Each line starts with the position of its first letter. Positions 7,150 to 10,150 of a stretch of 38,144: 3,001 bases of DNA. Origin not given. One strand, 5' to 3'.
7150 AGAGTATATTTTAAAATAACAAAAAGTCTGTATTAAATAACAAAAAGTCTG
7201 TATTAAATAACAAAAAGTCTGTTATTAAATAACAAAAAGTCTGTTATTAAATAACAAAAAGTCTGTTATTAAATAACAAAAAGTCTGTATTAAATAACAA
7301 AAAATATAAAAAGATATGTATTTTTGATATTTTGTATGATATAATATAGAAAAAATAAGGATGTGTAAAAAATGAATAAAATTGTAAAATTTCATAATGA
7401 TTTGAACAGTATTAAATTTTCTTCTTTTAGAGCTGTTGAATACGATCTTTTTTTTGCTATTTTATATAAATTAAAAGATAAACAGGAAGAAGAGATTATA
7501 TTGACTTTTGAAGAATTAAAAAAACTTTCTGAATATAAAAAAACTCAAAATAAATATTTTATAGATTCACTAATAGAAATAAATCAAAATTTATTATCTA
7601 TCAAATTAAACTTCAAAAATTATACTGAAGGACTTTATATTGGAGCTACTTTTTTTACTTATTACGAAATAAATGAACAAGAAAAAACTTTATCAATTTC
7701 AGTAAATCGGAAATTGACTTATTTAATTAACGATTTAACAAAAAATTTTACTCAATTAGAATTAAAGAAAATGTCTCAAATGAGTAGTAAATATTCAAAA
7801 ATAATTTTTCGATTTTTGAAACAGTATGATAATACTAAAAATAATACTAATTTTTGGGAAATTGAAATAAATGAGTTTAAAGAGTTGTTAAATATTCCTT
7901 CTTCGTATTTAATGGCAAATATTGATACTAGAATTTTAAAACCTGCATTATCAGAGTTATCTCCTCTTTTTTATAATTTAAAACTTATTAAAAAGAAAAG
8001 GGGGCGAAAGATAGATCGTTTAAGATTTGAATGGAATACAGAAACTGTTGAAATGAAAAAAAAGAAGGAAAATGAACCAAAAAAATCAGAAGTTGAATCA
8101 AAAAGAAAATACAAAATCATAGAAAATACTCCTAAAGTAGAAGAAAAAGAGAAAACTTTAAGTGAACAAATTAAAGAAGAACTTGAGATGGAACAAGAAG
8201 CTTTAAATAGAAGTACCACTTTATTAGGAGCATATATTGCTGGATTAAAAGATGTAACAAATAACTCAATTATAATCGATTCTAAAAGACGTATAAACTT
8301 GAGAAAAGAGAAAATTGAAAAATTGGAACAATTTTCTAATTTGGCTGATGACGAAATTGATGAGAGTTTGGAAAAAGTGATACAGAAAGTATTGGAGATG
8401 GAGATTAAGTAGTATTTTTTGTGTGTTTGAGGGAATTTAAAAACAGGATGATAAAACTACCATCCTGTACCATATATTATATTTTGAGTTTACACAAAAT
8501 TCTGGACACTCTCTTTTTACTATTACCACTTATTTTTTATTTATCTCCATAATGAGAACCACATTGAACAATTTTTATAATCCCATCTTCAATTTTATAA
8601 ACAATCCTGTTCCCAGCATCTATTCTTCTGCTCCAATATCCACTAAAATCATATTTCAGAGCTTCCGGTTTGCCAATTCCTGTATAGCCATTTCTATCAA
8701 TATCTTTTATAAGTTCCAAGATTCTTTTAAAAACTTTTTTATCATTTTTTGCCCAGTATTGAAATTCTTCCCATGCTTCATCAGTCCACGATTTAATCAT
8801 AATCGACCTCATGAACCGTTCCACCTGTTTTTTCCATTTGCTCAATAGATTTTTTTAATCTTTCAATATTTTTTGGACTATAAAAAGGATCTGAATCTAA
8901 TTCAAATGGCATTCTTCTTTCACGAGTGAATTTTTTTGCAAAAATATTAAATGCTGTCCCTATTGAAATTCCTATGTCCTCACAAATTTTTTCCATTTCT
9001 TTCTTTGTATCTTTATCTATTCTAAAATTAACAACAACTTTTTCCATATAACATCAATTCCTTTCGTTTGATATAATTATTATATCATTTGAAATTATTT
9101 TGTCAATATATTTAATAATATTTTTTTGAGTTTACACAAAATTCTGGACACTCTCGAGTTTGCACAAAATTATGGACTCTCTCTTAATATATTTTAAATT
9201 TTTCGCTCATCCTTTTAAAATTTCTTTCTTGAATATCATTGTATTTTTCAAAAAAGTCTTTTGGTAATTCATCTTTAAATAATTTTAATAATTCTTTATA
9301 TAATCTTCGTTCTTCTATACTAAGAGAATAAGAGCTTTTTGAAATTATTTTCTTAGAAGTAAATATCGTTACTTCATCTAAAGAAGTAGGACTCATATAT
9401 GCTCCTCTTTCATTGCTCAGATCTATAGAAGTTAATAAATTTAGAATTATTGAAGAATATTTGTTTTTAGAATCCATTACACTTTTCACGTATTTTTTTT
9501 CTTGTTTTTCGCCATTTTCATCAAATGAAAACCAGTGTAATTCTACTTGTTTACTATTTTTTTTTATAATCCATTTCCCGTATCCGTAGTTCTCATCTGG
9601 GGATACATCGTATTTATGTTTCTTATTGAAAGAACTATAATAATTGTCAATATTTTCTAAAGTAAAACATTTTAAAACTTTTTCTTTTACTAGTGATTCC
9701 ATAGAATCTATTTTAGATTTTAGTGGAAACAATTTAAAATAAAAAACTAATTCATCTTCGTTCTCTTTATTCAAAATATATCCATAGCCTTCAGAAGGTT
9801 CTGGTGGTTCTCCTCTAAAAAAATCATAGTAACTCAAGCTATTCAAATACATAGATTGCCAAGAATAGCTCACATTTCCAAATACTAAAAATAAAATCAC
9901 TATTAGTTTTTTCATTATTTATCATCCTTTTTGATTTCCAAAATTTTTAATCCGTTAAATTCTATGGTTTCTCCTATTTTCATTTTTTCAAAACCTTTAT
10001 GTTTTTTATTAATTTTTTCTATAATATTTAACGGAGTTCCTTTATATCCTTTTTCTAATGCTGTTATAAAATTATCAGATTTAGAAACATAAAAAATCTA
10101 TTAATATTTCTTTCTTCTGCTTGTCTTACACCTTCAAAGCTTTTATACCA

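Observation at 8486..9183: YoeB toxin-antitoxin cassette bracketed by direct 28-bp units (one upstream, two tandem downstream)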

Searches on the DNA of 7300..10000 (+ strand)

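Call 10: search_dna_similar(query=window:7300-10000:+, collection=plasmids, mode=near, max_rows=30)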
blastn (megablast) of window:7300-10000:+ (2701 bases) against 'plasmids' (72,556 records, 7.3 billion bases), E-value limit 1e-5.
Records with a match: 2; places in all: 5; records where one place covers at least 80% of the query: 0.
Best place of each record, by identity: 95-99% 1; 90-95% 1.
By first word of the organism name: Leptotrichia 2.
By predicted mobility (MOB-suite, as given by PLSDB): non-mobilizable 2.
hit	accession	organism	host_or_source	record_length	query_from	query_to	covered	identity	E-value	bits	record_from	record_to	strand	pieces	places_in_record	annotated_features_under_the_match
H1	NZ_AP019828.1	Leptotrichia shahii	-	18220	1211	1828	23%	96.3%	0e+0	1014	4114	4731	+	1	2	Txe/YoeB family addiction module toxin | type II toxin-antitoxin system RelB/DinJ family antitoxin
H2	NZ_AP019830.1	Leptotrichia wadei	-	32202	1472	1828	13%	92.7%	7e-143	516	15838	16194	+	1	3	type II toxin-antitoxin system RelB/DinJ family antitoxin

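Call 12: get_annotated_region(hit=H1, flank=3000)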
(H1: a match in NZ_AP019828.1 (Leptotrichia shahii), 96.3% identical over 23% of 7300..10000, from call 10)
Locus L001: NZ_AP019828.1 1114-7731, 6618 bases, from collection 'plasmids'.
description: Leptotrichia shahii strain JCM16776 plasmid JCM16776p1, complete sequence
organism: Leptotrichia shahii (NCBI taxid 157691)
taxonomy: Bacteria; Fusobacteriota; Fusobacteriia; Fusobacteriales; Leptotrichiaceae; Leptotrichia; Leptotrichia shahii
host: -; source: -; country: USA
typing (MOB-suite, as given by PLSDB): non-mobilizable
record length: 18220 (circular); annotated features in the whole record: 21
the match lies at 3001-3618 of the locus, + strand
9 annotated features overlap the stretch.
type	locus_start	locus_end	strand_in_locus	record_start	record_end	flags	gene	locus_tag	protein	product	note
CDS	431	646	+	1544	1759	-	-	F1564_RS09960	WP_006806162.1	type II toxin-antitoxin system RelB family antitoxin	-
CDS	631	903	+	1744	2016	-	-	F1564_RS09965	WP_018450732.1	type II toxin-antitoxin system RelE/ParE family toxin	GO:0030541 - plasmid partitioning [Evidence IEA]; GO:0051290 - protein heterotetramerization [Evidence IEA]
CDS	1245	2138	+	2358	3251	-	-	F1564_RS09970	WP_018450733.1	DNA-binding protein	-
CDS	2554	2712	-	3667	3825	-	-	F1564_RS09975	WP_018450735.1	RepB family plasmid replication initiator protein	GO:0006270 - DNA replication initiation [Evidence IEA]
CDS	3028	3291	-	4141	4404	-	-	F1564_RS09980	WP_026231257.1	Txe/YoeB family addiction module toxin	GO:0008219 - cell death [Evidence IEA]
CDS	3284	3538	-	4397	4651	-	-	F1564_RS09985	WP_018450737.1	type II toxin-antitoxin system RelB/DinJ family antitoxin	GO:0006355 - regulation of DNA-templated transcription [Evidence IEA]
CDS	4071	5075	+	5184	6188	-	-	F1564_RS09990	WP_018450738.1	replication initiation protein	GO:0006270 - DNA replication initiation [Evidence IEA]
CDS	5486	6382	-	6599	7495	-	-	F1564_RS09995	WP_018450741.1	DUF4435 domain-containing protein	-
CDS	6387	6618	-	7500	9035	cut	-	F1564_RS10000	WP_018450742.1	AAA family ATPase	-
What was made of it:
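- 8537..8800 (-): yoeB toxin gene (87 aa from the ATG at 8800). 96% DNA identity to the annotated Txe/YoeB gene of L. shahii plasmid NZ_AP019828 (calls 10, 12).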

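Call 13: get_annotated_region(hit=H2, flank=3000)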
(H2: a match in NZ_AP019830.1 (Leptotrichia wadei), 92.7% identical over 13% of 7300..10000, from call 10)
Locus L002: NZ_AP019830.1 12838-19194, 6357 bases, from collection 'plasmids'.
description: Leptotrichia wadei strain JCM16777 plasmid pJCM16777-1, complete sequence
organism: Leptotrichia wadei (NCBI taxid 157687)
taxonomy: Bacteria; Fusobacteriota; Fusobacteriia; Fusobacteriales; Leptotrichiaceae; Leptotrichia; Leptotrichia wadei
host: -; source: -; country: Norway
typing (MOB-suite, as given by PLSDB): non-mobilizable
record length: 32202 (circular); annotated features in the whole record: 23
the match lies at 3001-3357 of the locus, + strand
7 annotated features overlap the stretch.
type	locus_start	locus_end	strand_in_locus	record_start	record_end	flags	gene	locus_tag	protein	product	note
CDS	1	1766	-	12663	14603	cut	-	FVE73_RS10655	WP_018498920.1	hypothetical protein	-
CDS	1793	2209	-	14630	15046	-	-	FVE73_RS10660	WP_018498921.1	hypothetical protein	-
CDS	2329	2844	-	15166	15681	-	-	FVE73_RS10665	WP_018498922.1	hypothetical protein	-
CDS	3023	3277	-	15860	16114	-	-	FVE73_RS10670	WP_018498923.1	type II toxin-antitoxin system RelB/DinJ family antitoxin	GO:0006355 - regulation of DNA-templated transcription [Evidence IEA]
CDS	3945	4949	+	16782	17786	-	-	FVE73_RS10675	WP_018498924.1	replication initiation protein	GO:0006270 - DNA replication initiation [Evidence IEA]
CDS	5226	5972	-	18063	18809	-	-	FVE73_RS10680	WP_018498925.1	hypothetical protein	-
CDS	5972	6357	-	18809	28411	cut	-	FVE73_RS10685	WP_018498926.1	filamentous hemagglutinin N-terminal domain-containing protein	-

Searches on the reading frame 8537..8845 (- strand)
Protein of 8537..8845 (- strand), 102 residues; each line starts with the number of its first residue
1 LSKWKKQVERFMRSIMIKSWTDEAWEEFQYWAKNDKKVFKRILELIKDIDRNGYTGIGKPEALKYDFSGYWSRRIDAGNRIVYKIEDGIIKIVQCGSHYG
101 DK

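Call 11: search_protein_families(library=pfam, proteins=[window:8537-8845:-])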
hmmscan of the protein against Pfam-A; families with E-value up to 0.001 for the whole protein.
window:8537-8845:- (102 aa): 1 family
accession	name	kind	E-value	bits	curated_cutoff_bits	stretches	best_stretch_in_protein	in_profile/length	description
PF06769.20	YoeB_toxin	-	4.1e-34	116.9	27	1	20-99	1-80/80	YoeB-like toxin of bacterial type II toxin-antitoxin system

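Call 45: search_protein_families(library=ncbifam, proteins=[window:8537-8845:-])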
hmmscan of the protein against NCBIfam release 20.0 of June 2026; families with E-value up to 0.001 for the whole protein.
window:8537-8845:- (102 aa): 1 family
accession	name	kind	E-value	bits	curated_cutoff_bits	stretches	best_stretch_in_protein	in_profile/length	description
TIGR02116.1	toxin_Txe_YoeB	equivalog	5.9e-29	100.1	51.8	1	20-99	1-80/80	Txe/YoeB family addiction module toxin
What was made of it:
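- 8537..8800 (-): PF06769 E=4e-34; TIGR02116 at 100 bits (calls 11, 45).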

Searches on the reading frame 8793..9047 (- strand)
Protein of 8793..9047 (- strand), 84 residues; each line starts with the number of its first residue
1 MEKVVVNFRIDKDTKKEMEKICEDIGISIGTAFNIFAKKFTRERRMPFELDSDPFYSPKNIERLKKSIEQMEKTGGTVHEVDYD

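Call 11: search_protein_families(library=pfam, proteins=[window:8793-9047:-])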
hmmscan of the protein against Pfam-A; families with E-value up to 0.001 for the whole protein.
window:8793-9047:- (84 aa): 1 family
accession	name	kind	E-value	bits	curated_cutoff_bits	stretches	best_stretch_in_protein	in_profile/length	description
PF04221.18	RelB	-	6.8e-12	45.6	22.4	1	5-51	3-49/82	RelB antitoxin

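Call 39: find_encoding_contigs(protein=window:8793-9047:-, flank=3000, max_places=10)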
Protein window:8793-9047:- (84 aa): 25 contigs read that carry it; 10 places shown.
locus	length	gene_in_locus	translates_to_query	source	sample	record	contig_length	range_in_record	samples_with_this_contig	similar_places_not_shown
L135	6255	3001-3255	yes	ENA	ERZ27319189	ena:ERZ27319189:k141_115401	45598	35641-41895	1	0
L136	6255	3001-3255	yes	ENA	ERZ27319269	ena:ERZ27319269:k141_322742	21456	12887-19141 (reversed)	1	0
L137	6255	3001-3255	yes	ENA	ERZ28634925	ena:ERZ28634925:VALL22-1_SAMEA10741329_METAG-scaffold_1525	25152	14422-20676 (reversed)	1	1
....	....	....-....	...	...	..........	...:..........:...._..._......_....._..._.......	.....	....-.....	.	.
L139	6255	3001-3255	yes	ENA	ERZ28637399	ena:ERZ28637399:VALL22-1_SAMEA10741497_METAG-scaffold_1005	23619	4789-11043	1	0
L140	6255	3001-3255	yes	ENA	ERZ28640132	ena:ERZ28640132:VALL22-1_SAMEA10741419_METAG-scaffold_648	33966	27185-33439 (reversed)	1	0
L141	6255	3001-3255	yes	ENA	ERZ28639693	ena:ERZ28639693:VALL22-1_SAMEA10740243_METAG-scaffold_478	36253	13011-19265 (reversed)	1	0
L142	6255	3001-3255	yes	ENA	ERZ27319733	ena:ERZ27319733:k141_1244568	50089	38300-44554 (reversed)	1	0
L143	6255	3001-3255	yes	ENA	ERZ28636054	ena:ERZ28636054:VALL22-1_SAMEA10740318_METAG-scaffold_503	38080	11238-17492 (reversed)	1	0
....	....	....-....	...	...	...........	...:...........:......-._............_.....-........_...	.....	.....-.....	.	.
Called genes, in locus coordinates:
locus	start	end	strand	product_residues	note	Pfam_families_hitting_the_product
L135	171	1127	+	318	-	PF01051:Rep3_N, PF21205:Rep3_C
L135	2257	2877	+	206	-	PF08958:DUF1871 (faint)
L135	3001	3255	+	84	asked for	PF04221:RelB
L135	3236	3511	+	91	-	PF06769:YoeB_toxin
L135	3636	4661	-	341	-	PF01051:Rep3_N, PF21205:Rep3_C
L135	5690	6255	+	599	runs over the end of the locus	PF08479:POTRA_2, PF17287:POTRA_3, PF03865:ShlB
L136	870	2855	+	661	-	PF01076:Mob_Pre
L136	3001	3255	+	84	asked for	PF04221:RelB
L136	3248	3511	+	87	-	PF06769:YoeB_toxin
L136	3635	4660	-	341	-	PF01051:Rep3_N, PF21205:Rep3_C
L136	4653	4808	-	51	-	-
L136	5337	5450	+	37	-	-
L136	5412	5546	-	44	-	PF05016:ParE_toxin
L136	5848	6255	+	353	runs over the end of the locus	PF07751:Abi_2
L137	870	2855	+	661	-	PF01076:Mob_Pre (weak)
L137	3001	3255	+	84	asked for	PF04221:RelB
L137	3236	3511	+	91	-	PF06769:YoeB_toxin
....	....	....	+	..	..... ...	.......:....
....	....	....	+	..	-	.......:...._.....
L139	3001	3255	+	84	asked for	PF04221:RelB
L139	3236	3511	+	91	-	PF06769:YoeB_toxin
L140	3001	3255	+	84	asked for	PF04221:RelB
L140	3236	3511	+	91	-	PF06769:YoeB_toxin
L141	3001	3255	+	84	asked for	PF04221:RelB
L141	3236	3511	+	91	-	PF06769:YoeB_toxin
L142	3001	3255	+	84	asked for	PF04221:RelB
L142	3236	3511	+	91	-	PF06769:YoeB_toxin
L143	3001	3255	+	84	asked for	PF04221:RelB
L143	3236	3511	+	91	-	PF06769:YoeB_toxin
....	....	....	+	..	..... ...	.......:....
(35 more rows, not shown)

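Call 45: search_protein_families(library=ncbifam, proteins=[window:8793-9047:-])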
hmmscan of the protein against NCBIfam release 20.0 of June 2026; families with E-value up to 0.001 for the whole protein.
window:8793-9047:- (84 aa): 2 families
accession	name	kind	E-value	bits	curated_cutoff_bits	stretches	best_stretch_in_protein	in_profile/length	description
TIGR02384.1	RelB_DinJ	subfamily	2.1e-14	53.5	45.65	1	1-74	1-74/85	type II toxin-antitoxin system RelB/DinJ family antitoxin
NF050811.1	RelB_ParD_antitoxin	subfamily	1.9e-06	28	60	1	8-70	1-62/83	type II toxin-antitoxin system RelB/ParD family antitoxin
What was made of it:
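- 8793..9047 (-): RelB/DinJ-family antitoxin gene. It overlaps yoeB by 8 nt. PF04221 and TIGR02384 (calls 11, 45).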

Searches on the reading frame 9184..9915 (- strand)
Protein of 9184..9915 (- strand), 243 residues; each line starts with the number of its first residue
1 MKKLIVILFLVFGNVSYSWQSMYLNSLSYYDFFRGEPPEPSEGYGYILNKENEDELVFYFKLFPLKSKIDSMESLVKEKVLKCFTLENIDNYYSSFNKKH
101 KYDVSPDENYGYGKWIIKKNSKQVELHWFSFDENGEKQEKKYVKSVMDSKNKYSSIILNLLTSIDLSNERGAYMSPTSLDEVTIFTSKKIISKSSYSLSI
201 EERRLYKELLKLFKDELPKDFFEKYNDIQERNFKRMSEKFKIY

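Call 11: search_protein_families(library=pfam, proteins=[window:9184-9915:-])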
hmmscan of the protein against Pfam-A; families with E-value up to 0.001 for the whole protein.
window:9184-9915:- (243 aa): 0 families
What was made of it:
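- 9184..9915 (-): 243-aa gene of unknown function: the module to the right of the tandem units. No Pfam match (call 11).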

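Call 38: find_encoding_contigs(protein=window:9184-9915:-, flank=3000, max_places=10)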
Protein window:9184-9915:- (243 aa): 24 contigs read that carry it; 10 places shown.
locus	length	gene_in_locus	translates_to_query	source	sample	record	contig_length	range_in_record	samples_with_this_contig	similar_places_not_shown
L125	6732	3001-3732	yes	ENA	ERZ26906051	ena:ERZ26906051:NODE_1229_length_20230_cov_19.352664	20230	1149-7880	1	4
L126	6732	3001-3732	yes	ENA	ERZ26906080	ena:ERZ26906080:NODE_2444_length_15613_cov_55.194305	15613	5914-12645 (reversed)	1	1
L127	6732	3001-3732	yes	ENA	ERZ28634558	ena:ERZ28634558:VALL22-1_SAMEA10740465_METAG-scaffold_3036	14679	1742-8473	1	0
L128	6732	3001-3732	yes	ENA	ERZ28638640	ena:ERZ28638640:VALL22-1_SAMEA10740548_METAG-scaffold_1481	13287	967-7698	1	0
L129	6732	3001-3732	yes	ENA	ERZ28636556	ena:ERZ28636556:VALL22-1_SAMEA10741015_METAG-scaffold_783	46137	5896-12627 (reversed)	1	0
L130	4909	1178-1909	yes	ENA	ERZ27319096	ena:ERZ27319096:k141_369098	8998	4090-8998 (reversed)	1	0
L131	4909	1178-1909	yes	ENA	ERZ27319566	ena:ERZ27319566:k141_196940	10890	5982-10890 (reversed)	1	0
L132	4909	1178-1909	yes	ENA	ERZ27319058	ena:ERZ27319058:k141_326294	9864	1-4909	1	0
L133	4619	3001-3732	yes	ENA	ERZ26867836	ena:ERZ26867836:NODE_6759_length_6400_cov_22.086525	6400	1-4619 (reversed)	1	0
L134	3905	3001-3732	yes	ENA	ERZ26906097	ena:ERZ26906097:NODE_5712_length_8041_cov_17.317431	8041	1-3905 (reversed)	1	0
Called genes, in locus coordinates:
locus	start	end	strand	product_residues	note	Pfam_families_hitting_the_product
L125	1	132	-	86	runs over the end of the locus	PF04221:RelB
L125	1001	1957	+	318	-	PF01051:Rep3_N, PF21205:Rep3_C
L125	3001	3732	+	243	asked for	-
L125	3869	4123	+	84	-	PF04221:RelB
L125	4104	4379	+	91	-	PF06769:YoeB_toxin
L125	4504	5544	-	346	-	PF01051:Rep3_N, PF21205:Rep3_C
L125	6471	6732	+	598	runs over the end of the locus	PF08479:POTRA_2, PF17287:POTRA_3, PF03865:ShlB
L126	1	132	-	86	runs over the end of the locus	PF04221:RelB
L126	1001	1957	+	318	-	PF01051:Rep3_N, PF21205:Rep3_C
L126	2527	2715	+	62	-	PF13333:rve_2, PF13683:rve_3 (faint)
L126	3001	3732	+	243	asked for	-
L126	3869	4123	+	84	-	PF04221:RelB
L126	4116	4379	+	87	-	PF06769:YoeB_toxin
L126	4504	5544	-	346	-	PF01051:Rep3_N, PF21205:Rep3_C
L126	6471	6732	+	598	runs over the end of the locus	PF08479:POTRA_2, PF17287:POTRA_3, PF03865:ShlB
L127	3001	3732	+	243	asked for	-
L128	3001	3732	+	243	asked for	-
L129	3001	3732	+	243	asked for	-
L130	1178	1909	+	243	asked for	-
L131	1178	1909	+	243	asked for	-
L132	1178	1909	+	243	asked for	-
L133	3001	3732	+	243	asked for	-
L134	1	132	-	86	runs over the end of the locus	PF04221:RelB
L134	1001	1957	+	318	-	PF01051:Rep3_N, PF21205:Rep3_C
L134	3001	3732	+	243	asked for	-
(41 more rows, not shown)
